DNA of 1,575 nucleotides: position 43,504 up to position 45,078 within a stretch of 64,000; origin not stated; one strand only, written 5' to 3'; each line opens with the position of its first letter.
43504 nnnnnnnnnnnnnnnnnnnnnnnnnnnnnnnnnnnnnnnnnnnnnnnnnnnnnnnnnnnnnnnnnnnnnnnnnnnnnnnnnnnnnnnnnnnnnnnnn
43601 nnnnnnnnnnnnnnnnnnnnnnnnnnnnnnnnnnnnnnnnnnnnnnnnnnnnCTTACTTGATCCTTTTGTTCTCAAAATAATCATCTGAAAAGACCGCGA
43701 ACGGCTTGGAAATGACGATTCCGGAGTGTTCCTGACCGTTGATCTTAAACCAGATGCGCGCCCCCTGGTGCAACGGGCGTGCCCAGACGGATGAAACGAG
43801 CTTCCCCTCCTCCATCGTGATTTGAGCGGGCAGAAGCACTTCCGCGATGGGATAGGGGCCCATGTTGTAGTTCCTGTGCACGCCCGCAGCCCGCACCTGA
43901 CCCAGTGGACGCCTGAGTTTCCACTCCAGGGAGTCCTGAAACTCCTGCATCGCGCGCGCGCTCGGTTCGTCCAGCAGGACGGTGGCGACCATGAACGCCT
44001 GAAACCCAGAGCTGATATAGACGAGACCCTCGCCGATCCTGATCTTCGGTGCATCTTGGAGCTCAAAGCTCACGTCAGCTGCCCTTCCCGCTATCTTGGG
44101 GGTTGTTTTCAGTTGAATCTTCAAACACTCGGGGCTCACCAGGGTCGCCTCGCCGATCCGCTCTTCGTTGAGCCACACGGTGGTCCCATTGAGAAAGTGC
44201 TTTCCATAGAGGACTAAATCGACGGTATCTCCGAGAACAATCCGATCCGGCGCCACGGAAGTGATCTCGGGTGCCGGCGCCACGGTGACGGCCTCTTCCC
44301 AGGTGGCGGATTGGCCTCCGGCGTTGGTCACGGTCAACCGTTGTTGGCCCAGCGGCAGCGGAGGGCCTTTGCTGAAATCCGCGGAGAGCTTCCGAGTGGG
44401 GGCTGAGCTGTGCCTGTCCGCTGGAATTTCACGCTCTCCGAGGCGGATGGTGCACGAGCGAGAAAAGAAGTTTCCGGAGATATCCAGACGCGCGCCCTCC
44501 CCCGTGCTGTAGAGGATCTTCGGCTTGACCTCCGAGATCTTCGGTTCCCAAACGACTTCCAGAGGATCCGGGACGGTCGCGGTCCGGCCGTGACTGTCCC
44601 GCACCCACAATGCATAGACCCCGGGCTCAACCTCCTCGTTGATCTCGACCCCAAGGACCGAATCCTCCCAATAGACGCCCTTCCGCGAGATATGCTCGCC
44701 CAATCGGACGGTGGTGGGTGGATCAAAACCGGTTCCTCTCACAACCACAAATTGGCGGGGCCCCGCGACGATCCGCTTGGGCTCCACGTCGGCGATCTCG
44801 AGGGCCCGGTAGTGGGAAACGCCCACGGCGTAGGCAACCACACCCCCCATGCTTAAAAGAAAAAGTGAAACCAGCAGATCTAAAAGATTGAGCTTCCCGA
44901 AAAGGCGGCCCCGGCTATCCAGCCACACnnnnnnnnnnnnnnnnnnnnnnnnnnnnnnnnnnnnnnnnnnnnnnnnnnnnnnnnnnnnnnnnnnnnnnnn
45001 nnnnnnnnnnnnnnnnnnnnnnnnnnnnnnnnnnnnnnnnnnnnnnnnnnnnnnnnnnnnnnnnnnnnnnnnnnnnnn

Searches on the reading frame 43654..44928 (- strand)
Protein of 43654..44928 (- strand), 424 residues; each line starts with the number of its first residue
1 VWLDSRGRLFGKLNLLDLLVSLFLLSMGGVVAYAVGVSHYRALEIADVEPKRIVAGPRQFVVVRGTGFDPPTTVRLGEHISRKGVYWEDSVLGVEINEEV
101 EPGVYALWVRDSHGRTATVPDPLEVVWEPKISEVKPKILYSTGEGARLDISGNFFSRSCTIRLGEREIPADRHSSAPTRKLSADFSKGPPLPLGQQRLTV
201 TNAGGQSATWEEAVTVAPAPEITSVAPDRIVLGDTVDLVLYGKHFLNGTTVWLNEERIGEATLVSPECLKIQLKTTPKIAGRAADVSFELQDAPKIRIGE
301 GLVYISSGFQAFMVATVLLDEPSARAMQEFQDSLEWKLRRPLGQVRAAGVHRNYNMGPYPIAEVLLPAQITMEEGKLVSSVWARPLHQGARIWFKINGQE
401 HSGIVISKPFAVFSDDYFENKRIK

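Call 62: search_protein_families(library=pfam, proteins=[window:43654-44928:-], max_evalue=0.0001)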
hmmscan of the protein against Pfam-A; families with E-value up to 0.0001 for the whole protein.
window:43654-44928:- (424 aa): 2 families
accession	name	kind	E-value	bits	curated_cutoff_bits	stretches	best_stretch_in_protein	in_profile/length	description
PF01833.30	TIG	-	3.8e-07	30.4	20.9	0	129-175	1-49/84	IPT/TIG domain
PF14221.11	DUF4330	-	5.4e-07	30.3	27.6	1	3-122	4-117/167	Domain of unknown function (DUF4330)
